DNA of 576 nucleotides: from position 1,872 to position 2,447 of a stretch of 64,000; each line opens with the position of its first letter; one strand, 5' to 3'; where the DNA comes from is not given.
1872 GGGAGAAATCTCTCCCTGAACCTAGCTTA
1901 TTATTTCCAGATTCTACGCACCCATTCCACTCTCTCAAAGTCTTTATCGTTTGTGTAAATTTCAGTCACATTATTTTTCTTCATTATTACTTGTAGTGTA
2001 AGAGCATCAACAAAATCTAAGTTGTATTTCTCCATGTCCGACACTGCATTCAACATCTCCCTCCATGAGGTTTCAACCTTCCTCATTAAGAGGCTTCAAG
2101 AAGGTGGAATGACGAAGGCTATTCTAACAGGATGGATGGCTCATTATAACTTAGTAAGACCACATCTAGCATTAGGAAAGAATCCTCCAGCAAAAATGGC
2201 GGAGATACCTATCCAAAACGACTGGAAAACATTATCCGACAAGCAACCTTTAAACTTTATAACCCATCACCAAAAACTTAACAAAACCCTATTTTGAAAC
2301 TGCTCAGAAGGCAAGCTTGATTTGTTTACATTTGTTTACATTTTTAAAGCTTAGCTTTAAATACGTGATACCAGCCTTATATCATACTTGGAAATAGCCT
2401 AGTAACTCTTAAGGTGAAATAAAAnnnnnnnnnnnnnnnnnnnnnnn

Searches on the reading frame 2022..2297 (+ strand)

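Call 40: search_protein_families(library=pfam, proteins=[window:2022-2297:+], max_evalue=0.001)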
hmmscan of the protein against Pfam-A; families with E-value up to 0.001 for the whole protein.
window:2022-2297:+ (91 aa): 1 family
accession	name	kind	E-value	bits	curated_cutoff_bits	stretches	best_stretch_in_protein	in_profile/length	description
PF13683.12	rve_3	-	2.7e-05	24.2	26.5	1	33-56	44-67/67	Integrase core domain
